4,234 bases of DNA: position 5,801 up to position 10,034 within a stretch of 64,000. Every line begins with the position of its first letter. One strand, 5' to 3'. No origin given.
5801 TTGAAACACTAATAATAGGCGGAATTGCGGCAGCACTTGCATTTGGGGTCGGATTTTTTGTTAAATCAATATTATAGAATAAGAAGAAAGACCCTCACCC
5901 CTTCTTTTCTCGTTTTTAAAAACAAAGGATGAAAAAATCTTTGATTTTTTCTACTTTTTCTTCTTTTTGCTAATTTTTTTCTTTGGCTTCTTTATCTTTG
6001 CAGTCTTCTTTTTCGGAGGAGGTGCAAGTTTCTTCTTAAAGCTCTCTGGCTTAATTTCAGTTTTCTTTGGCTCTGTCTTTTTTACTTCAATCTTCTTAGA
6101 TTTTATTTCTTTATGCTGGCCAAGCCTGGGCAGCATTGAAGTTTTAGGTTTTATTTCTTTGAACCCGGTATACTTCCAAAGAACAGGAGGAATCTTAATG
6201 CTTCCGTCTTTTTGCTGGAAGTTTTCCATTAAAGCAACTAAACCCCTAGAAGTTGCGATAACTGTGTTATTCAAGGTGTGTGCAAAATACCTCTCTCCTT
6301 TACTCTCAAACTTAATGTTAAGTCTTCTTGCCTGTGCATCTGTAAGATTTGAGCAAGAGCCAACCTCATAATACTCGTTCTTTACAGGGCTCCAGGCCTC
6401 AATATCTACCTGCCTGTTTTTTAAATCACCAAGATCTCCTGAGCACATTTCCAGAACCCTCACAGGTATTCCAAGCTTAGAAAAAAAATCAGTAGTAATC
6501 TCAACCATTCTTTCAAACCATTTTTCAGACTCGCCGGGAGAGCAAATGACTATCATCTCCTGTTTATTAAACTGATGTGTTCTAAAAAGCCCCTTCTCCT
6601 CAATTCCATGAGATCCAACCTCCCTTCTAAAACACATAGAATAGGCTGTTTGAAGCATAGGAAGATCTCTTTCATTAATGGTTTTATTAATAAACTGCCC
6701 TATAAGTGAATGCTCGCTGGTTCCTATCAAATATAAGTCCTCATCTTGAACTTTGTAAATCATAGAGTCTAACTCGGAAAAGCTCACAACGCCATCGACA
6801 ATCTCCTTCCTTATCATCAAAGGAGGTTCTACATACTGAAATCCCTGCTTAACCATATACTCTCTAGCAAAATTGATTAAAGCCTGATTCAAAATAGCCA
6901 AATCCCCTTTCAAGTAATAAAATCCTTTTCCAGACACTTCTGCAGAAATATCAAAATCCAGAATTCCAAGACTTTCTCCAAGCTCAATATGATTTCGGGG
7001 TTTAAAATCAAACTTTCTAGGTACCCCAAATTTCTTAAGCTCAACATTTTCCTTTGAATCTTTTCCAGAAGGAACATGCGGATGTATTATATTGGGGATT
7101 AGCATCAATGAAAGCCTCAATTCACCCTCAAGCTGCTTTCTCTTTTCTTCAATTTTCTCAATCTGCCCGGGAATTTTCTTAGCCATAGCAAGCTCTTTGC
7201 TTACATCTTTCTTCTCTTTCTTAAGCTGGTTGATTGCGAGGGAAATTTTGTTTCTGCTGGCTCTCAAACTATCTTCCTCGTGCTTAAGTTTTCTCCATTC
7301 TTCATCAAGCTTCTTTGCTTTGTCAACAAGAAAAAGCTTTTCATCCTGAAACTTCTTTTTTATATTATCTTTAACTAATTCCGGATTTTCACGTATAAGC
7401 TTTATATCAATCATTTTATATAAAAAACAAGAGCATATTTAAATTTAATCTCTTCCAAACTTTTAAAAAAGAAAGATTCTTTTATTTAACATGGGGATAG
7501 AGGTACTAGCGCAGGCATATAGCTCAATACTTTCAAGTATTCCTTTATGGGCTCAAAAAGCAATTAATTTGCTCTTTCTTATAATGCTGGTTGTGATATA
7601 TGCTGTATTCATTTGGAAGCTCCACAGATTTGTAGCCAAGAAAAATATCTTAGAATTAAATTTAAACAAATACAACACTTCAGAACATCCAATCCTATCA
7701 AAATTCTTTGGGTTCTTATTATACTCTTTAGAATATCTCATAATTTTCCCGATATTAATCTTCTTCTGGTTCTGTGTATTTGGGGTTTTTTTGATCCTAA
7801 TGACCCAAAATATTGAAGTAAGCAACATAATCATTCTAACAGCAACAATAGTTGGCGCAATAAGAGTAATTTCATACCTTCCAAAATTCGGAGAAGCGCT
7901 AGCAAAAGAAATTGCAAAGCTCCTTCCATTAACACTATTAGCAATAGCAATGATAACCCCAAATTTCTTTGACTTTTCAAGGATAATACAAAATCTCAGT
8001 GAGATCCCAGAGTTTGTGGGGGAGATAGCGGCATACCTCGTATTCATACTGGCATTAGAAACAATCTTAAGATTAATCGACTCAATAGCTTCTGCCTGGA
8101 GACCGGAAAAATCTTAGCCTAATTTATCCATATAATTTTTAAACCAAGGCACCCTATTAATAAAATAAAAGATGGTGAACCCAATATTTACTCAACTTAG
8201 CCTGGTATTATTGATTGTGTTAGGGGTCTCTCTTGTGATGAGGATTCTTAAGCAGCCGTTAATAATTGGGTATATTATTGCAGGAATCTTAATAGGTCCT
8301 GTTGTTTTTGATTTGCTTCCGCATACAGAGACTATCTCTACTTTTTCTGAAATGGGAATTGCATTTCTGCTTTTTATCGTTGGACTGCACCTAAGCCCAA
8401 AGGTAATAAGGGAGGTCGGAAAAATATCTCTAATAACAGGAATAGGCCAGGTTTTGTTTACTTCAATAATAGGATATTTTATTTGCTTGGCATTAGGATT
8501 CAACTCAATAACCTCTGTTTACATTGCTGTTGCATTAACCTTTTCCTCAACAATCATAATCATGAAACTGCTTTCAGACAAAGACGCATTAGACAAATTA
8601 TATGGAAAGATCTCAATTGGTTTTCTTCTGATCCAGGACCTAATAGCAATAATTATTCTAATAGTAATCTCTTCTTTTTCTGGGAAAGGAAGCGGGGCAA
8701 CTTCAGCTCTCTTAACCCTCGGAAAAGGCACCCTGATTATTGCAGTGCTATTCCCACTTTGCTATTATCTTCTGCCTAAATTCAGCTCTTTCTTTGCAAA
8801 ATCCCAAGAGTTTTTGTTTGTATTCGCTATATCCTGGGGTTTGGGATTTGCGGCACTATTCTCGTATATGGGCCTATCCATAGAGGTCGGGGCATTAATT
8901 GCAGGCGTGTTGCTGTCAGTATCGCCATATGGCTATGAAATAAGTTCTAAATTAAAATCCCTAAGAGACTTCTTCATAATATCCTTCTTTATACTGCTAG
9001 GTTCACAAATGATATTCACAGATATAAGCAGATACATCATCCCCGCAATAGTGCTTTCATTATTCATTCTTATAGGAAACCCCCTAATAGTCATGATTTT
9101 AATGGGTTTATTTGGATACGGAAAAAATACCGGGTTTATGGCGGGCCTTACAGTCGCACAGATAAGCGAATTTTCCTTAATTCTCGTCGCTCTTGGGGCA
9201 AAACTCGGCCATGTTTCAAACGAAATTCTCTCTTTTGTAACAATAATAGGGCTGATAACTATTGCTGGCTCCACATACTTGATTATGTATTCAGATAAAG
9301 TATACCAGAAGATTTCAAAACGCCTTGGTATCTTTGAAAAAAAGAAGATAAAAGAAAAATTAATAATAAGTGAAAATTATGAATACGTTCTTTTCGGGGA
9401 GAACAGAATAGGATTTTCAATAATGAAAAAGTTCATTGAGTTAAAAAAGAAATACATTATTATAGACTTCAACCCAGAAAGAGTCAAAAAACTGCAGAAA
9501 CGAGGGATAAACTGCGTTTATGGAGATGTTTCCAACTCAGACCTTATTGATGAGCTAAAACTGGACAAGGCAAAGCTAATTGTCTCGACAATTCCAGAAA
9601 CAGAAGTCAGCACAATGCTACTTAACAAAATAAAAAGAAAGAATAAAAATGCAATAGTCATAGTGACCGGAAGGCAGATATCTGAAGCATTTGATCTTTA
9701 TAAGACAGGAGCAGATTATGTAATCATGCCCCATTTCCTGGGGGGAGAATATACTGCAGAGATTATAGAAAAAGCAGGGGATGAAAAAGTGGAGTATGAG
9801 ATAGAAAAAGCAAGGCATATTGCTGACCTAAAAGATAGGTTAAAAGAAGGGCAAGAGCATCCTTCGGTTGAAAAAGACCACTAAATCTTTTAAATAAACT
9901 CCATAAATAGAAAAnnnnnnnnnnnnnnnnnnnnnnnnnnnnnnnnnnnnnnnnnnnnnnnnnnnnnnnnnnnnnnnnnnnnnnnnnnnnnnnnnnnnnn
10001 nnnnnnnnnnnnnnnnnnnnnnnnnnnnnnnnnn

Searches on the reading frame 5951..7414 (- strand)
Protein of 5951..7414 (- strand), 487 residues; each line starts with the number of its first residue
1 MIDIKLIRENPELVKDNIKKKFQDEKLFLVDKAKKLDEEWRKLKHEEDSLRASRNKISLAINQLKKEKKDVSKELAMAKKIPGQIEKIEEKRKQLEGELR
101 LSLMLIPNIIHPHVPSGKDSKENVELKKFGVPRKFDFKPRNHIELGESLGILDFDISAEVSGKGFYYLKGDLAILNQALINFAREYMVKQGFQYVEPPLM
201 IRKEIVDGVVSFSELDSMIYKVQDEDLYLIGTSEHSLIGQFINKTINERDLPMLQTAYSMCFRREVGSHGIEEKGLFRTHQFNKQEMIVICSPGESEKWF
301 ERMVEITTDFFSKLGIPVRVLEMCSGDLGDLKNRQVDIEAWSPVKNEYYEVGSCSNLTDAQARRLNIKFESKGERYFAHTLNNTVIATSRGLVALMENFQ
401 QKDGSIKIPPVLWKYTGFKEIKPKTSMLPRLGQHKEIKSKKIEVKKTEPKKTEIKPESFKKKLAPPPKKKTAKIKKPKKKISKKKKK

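Call 88: search_protein_families(library=ncbifam, proteins=[window:5951-7414:-], max_evalue=0.00001)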
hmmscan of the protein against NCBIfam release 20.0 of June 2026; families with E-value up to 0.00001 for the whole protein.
window:5951-7414:- (487 aa): 3 families
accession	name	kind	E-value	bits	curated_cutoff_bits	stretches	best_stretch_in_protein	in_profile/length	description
TIGR00414.1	serS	equivalog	4.5e-132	441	301.65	1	1-416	1-418/418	serine--tRNA ligase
TIGR00418.1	thrS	equivalog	1.7e-11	43.8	383.65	1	136-317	167-345/565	threonine--tRNA ligase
NF003211.1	PRK04173.1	equivalog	5.8e-07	28.7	312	1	259-359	196-295/454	glycine--tRNA ligase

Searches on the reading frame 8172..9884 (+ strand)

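Call 88: search_protein_families(library=ncbifam, proteins=[window:8172-9884:+], max_evalue=0.00001)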
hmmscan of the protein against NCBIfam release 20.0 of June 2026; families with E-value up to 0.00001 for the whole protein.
window:8172-9884:+ (570 aa): 6 families
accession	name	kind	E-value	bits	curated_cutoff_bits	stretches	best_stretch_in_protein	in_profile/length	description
NF002924.0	PRK03562.1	equivalog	3e-52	177.9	752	1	29-536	30-537/623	glutathione-regulated potassium-efflux system protein KefC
NF007950.1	PRK10669.1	equivalog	6.9e-50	170.4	700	1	10-519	14-534/547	YbaL family putative K(+) efflux transporter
NF002973.0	PRK03659.1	equivalog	3.4e-45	154.7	804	1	15-515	17-513/602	glutathione-regulated potassium-efflux system protein KefB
TIGR00932.1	2a37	subfamily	2.6e-44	151.8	238.3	1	19-280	7-274/275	monovalent cation:proton antiporter-2 (CPA2) family protein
NF045626.1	FeTrans_MagA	equivalog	3.9e-35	121.5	700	1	3-368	5-371/386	iron transporter MagA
NF007039.0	PRK09496.3-2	equivalog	9.1e-07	28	293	1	407-539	5-142/446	Trk system potassium transporter TrkA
